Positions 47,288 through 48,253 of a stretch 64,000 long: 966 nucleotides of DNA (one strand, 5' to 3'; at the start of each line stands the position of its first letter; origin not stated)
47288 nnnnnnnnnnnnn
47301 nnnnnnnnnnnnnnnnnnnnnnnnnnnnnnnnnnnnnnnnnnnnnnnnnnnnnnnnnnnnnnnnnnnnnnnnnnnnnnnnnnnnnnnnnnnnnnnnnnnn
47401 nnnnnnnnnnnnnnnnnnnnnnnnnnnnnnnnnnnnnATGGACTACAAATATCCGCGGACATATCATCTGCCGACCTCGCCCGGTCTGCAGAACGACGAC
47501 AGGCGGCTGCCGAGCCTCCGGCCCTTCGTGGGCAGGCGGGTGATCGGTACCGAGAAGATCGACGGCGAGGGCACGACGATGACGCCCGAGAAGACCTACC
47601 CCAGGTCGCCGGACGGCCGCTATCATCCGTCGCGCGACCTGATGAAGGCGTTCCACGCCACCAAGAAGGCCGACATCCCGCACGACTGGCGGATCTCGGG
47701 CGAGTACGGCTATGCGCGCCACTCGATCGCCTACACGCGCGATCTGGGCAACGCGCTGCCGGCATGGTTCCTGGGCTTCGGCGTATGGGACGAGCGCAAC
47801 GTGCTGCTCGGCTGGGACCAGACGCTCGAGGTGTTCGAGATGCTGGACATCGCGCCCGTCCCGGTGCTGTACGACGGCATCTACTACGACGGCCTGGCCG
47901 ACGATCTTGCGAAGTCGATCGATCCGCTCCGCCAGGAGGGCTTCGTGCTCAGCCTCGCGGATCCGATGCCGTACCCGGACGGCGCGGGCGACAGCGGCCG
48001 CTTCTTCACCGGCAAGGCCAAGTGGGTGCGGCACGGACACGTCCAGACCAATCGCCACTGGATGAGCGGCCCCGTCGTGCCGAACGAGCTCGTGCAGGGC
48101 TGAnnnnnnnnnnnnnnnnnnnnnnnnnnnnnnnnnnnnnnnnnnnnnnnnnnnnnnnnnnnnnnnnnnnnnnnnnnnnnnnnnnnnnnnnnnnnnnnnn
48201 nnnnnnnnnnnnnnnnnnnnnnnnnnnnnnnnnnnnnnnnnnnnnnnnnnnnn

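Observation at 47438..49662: RNA repair module: small RNA ligase plus polynucleotide kinase/phosphatase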

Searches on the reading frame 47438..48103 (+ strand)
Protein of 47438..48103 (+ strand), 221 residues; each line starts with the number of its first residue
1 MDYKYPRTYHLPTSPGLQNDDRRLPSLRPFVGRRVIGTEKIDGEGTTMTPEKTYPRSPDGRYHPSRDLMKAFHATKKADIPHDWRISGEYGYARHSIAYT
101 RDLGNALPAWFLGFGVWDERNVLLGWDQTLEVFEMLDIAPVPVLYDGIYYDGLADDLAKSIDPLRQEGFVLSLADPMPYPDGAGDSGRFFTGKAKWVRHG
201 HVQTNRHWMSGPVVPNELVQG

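Call 3: search_protein_families(library=pfam, proteins=[window:47438-48103:+], max_evalue=0.01)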
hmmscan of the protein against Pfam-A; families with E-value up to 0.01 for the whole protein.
window:47438-48103:+ (221 aa): 1 family
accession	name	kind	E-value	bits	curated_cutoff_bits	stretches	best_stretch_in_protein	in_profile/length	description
PF09414.15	RNA_ligase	-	4e-15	56.8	27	1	34-174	2-158/171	RNA ligase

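Call 4: search_protein_families(library=phrogs, proteins=[window:47438-48103:+], max_evalue=0.01)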
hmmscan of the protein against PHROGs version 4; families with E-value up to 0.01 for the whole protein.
window:47438-48103:+ (221 aa): 2 families
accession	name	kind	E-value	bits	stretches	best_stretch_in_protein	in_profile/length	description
phrog_24030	-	DNA, RNA and nucleotide metabolism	9.6e-50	170.8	1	3-218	134-340/342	RNA ligase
phrog_34045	-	unknown function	2e-46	159.3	1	3-216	7-208/219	-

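Call 5: search_dna_similar(query=window:47438-48103:+, collection=phages, mode=protein, max_rows=30)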
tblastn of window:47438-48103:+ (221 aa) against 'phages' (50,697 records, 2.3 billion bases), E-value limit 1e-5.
Records with a match: 33; places in all: 33; records where one place covers at least 80% of the query: 27.
Best place of each record, by identity: <60% 33.
By first word of the organism name: Caulobacter 8; uncultured 8; Prevotella 6; Agrobacterium 2; Acinetobacter 2; Halogranum 2; Salicola 1; Bertelyvirus 1; Ralstonia 1; Xanthomonas 1; and 1 more.
By host as written in the record: Caulobacter vibrioides CB15 9; - 8; Prevotella sp. 6; Agrobacterium tumefaciens C58 2; Acinetobacter baumannii DSM 30007 2; Halogranum sp. SS5-1 2; Salicola sp. PV4 1; Ralstonia solanacearum 1; and 2 more.
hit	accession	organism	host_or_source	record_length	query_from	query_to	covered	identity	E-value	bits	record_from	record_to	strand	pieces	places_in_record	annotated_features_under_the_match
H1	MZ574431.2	Caulobacter phage J4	Caulobacter vibrioides CB15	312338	4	221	99%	46.2%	2e-49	177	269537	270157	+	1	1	hypothetical protein (x2)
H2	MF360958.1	Salicola phage SCTP-2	Salicola sp. PV4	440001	4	218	97%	46.1%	6e-53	188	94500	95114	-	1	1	101: hypothetical protein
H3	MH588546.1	Caulobacter phage CcrBL9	Caulobacter vibrioides CB15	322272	4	219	98%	45.6%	9e-51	181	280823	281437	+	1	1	hypothetical protein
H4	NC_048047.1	Caulobacter phage CcrBL9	Caulobacter vibrioides CB15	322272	4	219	98%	45.6%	9e-51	181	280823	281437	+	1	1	RNA ligase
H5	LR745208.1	uncultured phage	metagenomic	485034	4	218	97%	45.8%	4e-48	174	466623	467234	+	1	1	record has no annotation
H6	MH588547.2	Caulobacter phage CcrSC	Caulobacter vibrioides CB15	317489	4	214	95%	45.5%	1e-49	178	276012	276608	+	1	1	hypothetical protein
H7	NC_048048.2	Caulobacter phage CcrSC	Caulobacter vibrioides CB15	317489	4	214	95%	45.5%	1e-49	178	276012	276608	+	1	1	RNA ligase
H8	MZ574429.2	Caulobacter phage C1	Caulobacter vibrioides CB15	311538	4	221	99%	43.4%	3e-47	171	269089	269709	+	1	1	hypothetical protein (x2)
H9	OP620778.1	Bertelyvirus sp.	Caulobacter vibrioides CB15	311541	4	221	99%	43.4%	3e-47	171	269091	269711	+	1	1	hypothetical protein (x2)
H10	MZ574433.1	Caulobacter phage RB23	Caulobacter vibrioides CB15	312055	4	221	99%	43.4%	3e-47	171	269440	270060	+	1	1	hypothetical protein (x2)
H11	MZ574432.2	Caulobacter phage BL47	Caulobacter vibrioides CB15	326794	4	221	99%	43.4%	3e-47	171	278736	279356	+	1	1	hypothetical protein (x2)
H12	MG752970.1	Ralstonia phage RsoM2USA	Ralstonia solanacearum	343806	4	218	97%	43.5%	2e-45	166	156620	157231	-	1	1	hypothetical protein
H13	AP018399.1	Xanthomonas phage XacN1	Xanthomonas citri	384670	3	216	97%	43.0%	2e-41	154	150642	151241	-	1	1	2'-5' RNA ligase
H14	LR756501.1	uncultured phage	metagenomic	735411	1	218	99%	40.4%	4e-45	165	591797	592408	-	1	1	record has no annotation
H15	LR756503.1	uncultured phage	metagenomic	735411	1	218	99%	40.4%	4e-45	165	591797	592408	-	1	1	record has no annotation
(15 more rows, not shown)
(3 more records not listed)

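Call 12: search_solved_structures(query=window:47438-48103:+, max_evalue=1, show_alignments=3)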
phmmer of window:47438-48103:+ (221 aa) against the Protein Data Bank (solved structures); distinct sequences matched with E-value up to 1: 3.
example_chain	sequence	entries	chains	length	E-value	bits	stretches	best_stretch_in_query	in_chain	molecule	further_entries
2j13_A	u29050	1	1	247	0.22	14.4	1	92-175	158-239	POLYSACCHARIDE DEACETYLASE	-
2ysk_A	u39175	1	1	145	0.36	13.7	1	129-184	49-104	Hypothetical protein TTHA1432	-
3u4x_A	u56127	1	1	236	0.66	12.8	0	92-130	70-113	Camptosema pedicellatum lectin (CPL)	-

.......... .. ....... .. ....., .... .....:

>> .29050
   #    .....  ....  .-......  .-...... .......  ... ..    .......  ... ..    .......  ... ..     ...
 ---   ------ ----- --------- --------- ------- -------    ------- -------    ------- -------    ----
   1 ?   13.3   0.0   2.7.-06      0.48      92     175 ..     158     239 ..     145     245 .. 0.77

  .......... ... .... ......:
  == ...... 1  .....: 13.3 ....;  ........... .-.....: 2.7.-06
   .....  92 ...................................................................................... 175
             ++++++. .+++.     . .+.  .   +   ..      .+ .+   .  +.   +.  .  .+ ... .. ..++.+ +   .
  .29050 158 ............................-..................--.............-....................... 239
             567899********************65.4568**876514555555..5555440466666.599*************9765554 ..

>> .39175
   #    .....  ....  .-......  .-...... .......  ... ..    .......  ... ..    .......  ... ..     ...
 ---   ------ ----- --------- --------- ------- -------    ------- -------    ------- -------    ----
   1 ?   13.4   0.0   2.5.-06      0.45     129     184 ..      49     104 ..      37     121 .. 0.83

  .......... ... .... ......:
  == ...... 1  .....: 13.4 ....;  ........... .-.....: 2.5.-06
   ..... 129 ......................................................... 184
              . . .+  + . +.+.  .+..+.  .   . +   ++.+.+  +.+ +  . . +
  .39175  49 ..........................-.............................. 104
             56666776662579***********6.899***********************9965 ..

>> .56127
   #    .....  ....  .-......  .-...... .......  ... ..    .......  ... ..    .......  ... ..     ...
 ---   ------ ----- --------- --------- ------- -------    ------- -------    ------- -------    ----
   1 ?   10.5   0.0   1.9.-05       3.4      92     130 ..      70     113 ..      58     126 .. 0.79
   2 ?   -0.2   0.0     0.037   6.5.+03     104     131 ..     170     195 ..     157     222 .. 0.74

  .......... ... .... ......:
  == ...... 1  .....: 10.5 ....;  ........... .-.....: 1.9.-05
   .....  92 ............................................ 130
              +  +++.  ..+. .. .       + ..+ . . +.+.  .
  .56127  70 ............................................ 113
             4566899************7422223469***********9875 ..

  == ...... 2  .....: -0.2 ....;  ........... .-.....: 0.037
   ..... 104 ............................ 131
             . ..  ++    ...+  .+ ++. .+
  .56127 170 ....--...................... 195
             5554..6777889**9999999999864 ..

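Call 14: find_homologous_proteins(query=window:47438-48103:+, max_evalue=0.00001)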
Query window:47438-48103:+ (221 aa): 333 proteins with E <= 0.00001 among 547 candidates; the best 120 are listed.
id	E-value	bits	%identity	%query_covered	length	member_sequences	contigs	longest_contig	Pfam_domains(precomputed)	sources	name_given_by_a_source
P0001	1.3e-149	515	98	100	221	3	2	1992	PF09414.16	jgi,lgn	-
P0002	1.8e-133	462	87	100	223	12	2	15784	PF09414.16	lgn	-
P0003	1.2e-129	449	85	100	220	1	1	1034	PF09414.16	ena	-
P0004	5.5e-114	398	77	100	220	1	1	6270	PF09414.16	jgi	jgi:hypothetical protein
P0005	9.9e-112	391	75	100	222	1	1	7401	PF09414.16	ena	-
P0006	3.2e-110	386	73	100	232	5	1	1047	PF09414.16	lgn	-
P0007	3.4e-110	385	76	100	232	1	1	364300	PF09414.16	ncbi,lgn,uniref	ncbi:hypothetical protein FHS96_004097 [Sphingomonas zeicaulis]|uniref:RNA ligase family protein n=1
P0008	1.0e-108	381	71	100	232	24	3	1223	PF09414.16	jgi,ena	-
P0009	1.3e-108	380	73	98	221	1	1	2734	PF09414.16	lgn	-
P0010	2.6e-108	379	73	100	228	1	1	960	PF09414.16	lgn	-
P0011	4.0e-108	379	72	100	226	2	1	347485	PF09414.16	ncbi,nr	ncbi:2'-5' RNA ligase (plasmid) [Sphingosinicella sp. BN140058]|nr:2'-5' RNA ligase [Sphingosinicell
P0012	8.5e-108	378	72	100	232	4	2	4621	PF09414.16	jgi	-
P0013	2.3e-107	376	71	100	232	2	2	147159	PF09414.16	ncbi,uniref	ncbi:RNA ligase family protein [Sphingomonas oligophenolica]|uniref:RNA ligase family protein n=1 Ta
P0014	3.6e-106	372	72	100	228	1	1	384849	PF09414.16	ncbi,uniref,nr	ncbi:RNA ligase family protein [Sphingosinicella terrae]|uniref:RNA ligase family protein n=1 Tax=Sp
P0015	8.8e-106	371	71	100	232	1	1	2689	PF09414.16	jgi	jgi:hypothetical protein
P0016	9.3e-106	371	71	99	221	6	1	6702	PF09414.16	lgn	-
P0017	1.4e-105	370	72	99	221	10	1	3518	PF09414.16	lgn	-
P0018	2.2e-105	370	71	98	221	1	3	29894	PF09414.16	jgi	jgi:hypothetical protein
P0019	4.5e-105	369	72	100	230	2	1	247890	PF09414.16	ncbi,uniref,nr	ncbi:2'-5' RNA ligase [Sphingomonas parva]|uniref:2'-5' RNA ligase n=1 Tax=Sphingomonas parva TaxID=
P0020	5.6e-105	368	71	99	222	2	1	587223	PF09414.16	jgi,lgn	jgi:hypothetical protein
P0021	1.8e-104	367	71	100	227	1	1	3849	PF09414.16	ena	-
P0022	2.0e-103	363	69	99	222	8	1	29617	PF09414.16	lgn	-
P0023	5.1e-103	362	70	99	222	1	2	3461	PF09414.16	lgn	-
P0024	1.0e-102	361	70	99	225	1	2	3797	PF09414.16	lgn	-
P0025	2.2e-102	360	70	100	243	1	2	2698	PF09414.16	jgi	jgi:hypothetical protein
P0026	3.5e-102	359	68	99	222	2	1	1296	PF09414.16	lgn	-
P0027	4.0e-102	359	71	100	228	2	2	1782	PF09414.16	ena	-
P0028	9.2e-102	358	70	99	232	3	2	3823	PF09414.16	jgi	jgi:hypothetical protein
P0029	9.9e-102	358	69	99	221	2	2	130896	PF09414.16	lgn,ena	-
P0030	3.2e-101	356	67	99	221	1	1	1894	PF09414.16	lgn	-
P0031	9.6e-100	351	69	99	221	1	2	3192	PF09414.16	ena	-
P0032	1.3e-98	348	68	100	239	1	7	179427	PF09414.16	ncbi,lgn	-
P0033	4.0e-98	346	69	100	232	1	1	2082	PF09414.16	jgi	jgi:hypothetical protein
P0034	7.9e-98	345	65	100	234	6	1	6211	PF09414.16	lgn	-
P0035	1.4e-97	344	67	99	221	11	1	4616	PF09414.16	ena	-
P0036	2.4e-97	343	67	100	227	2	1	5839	PF09414.16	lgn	-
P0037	2.6e-97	343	69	98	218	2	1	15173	PF09414.16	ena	-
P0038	2.6e-97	343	70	94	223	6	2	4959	PF09414.16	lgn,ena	-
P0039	3.6e-97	343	68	99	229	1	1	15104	PF09414.16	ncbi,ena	-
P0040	2.6e-96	340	67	100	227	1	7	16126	PF09414.16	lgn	-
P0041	3.8e-96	339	67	99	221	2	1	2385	PF09414.16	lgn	-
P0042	1.9e-95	337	68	100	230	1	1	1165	PF09414.16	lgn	-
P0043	3.4e-95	336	67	99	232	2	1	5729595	PF09414.16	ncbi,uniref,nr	ncbi:RNA ligase family protein [Sphingosinicella sp. BN140058]|uniref:RNA ligase family protein n=1 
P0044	7.6e-95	335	65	100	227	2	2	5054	PF09414.16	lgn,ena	-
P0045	1.1e-94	335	65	100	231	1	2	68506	PF09414.16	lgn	-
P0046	1.4e-94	334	69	94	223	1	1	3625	PF09414.16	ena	-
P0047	3.6e-94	333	69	94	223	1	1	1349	PF09414.16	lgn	-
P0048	7.4e-94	332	65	100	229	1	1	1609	PF09414.16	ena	-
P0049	1.1e-93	331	64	100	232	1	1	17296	PF09414.16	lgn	-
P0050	2.2e-93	330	69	94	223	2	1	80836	PF09414.16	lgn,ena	-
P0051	3.5e-93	330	68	100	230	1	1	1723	PF09414.16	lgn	-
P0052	4.7e-93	329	67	94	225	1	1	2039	PF09414.16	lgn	-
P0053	2.6e-92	327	65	97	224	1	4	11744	PF09414.16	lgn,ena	-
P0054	3.7e-92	326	64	100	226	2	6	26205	PF09414.16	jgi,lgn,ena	-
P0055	4.0e-92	326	68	94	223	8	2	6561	PF09414.16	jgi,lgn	-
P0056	7.6e-92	325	64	100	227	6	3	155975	PF09414.16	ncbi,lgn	ncbi:RNA ligase [compost metagenome]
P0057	9.8e-92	325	65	94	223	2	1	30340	PF09414.16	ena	-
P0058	1.2e-91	325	67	99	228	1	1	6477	PF09414.16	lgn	-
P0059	7.4e-91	322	66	99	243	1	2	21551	PF09414.16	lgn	-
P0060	1.4e-90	321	64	100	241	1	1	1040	PF09414.16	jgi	-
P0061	2.9e-90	320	63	100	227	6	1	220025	PF09414.16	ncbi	-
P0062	6.5e-90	319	64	100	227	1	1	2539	PF09414.16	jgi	jgi:hypothetical protein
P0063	1.2e-89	318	64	100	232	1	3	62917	PF09414.16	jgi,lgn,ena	-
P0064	2.0e-89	317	63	100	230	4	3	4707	PF09414.16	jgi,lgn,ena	-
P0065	2.7e-89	317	66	94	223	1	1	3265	PF09414.16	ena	-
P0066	3.2e-89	317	63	98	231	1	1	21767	PF09414.16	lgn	-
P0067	8.2e-89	315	62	100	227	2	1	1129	PF09414.16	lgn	-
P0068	1.1e-88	315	65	99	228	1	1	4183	PF09414.16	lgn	-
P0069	1.3e-88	315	70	86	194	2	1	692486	PF09414.16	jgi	jgi:hypothetical protein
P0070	2.6e-88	314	61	98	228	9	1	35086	PF09414.16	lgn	-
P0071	1.0e-87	312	62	100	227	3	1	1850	PF09414.16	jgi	-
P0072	1.4e-87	311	62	100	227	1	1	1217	PF09414.16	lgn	-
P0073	1.7e-87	311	63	95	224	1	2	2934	PF09414.16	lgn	-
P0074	2.1e-87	311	64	93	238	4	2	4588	PF09414.16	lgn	-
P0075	2.5e-87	311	64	100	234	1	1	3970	PF09414.16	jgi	jgi:hypothetical protein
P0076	2.5e-87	311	64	99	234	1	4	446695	PF09414.16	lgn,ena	-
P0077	1.7e-86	308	65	99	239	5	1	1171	PF09414.16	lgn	-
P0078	1.4e-85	305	64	100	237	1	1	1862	PF09414.16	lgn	-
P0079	2.9e-85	304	64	100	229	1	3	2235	PF09414.16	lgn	-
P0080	5.3e-85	303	63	99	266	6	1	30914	PF09414.16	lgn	-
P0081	1.2e-84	302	64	99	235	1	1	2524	PF09414.16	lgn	-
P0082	3.0e-84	301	59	98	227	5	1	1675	PF09414.16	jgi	jgi:hypothetical protein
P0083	2.0e-83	298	61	98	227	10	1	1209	PF09414.16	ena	-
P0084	2.1e-83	298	60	100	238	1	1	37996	PF09414.16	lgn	-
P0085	3.3e-83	297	62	100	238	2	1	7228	PF09414.16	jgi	-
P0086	5.6e-83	296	60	98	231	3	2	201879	PF09414.16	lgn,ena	-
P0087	1.2e-82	295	64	93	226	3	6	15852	PF09414.16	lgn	-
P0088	3.1e-82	294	65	94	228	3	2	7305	PF09414.16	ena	-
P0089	3.3e-82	294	60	100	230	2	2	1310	PF09414.16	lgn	-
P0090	3.5e-82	294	60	100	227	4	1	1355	PF09414.16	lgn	-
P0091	1.5e-81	292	61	100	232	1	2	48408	PF09414.16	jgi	jgi:hypothetical protein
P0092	1.3e-80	289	61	99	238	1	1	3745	PF09414.16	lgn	-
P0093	1.5e-80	288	59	98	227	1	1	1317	PF09414.16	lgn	-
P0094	4.0e-80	287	62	93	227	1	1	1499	PF09414.16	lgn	-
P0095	6.7e-80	286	57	100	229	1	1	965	PF09414.16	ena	-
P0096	2.2e-79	285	64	93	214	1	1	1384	PF09414.16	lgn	-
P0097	2.3e-79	285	60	99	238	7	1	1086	PF09414.16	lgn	-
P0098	2.0e-78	281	62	93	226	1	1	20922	PF09414.16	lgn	-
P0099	5.1e-77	277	58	99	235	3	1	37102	PF09414.16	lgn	-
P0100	1.0e-70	256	65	85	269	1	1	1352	PF09414.16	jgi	jgi:hypothetical protein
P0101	8.3e-70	253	55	99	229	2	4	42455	PF09414.16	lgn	-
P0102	2.7e-69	252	62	85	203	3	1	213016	PF09414.16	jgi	jgi:hypothetical protein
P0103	9.3e-69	250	54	97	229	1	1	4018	PF09414.16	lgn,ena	-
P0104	1.3e-64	236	68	71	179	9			PF09414.16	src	-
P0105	1.1e-63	233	55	98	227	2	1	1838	PF09414.16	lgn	-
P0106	3.7e-63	231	75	60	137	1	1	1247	PF09414.16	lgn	-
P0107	1.5e-58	216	62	69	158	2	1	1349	PF09414.16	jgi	jgi:hypothetical protein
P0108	2.0e-57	213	50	98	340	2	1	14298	PF09414.16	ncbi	-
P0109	4.4e-57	212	51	97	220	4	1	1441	PF09414.16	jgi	jgi:hypothetical protein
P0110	1.8e-56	210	50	99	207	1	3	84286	PF09414.16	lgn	-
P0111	1.8e-55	206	49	97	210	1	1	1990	PF09414.16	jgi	jgi:hypothetical protein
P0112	1.9e-55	206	49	99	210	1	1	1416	PF09414.16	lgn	-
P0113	3.0e-55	206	48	98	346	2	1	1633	PF09414.16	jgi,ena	-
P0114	4.2e-55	205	50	99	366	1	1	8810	PF09414.16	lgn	-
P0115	5.4e-55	205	48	97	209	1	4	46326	PF09414.16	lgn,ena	-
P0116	7.9e-55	204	49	98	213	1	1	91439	PF09414.16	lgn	-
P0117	2.6e-54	203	47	99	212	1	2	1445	PF09414.16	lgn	-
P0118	1.0e-53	201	47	99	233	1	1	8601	PF09414.16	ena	-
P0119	1.3e-53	200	50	94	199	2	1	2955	PF09414.16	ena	-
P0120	1.4e-53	200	50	95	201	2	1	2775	PF09414.16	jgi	jgi:hypothetical protein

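Call 15: find_encoding_contigs(protein=P0007, flank=6000, max_places=3)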
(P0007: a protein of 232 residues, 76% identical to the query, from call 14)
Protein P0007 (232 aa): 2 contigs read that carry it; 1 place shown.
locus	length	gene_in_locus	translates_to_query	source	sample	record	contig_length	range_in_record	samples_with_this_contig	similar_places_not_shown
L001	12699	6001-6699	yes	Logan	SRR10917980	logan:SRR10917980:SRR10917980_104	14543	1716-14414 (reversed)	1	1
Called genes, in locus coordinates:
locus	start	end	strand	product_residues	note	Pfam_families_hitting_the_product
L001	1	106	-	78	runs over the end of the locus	?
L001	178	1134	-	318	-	PF01545:Cation_efflux, PF16916:ZT_dimer (weak)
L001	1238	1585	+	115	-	PF01042:Ribonuc_L-PSP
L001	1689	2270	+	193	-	PF04542:Sigma70_r2, PF22029:PhyR_sigma2 (weak), PF08281:Sigma70_r4_2, PF04545:Sigma70_r4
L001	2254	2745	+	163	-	-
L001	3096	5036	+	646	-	PF18370:RGI_lyase, PF21348:RGL11_C, PF01839:FG-GAP (faint), PF13517:FG-GAP_3 (faint), PF25292:Beta-prop_CGLA (faint)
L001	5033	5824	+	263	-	PF00657:Lipase_GDSL, PF13472:Lipase_GDSL_2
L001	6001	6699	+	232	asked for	PF09414:RNA_ligase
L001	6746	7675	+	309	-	PF25109:HAD_PNKP, PF13671:AAA_33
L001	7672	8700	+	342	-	PF00144:Beta-lactamase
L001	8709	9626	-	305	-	PF00892:EamA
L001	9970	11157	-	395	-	PF03929:PepSY_TM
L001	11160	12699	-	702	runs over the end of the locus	PF07715:Plug, PF00593:TonB_dep_Rec_b-barrel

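Call 16: find_encoding_contigs(protein=P0011, flank=6000, max_places=3)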
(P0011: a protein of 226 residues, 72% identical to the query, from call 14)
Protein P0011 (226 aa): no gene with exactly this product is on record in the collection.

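Call 17: find_encoding_contigs(protein=window:47438-48103:+, flank=10000, max_places=4)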
Protein window:47438-48103:+ (221 aa): 6 contigs read that carry it; 3 places shown.
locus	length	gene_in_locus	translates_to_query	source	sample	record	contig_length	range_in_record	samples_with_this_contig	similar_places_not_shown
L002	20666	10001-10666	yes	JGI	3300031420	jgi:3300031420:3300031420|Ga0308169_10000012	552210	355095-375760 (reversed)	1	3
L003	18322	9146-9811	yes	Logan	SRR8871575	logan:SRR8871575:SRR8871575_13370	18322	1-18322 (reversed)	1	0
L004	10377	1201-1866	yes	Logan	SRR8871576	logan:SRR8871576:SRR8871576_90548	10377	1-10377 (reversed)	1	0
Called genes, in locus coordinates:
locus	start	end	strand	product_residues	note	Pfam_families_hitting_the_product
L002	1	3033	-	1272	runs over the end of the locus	PF19030:TSP1_ADAMTS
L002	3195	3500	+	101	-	-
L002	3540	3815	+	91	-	-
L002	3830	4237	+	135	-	PF20274:cREC_REC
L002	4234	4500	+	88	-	-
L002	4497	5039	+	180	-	-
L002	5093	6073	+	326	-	-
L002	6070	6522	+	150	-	-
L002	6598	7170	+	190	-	PF13238:AAA_18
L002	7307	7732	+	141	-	-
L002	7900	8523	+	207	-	-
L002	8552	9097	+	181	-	-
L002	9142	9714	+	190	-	-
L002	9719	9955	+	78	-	-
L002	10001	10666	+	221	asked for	PF09414:RNA_ligase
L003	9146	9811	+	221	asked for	PF09414:RNA_ligase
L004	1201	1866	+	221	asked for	PF09414:RNA_ligase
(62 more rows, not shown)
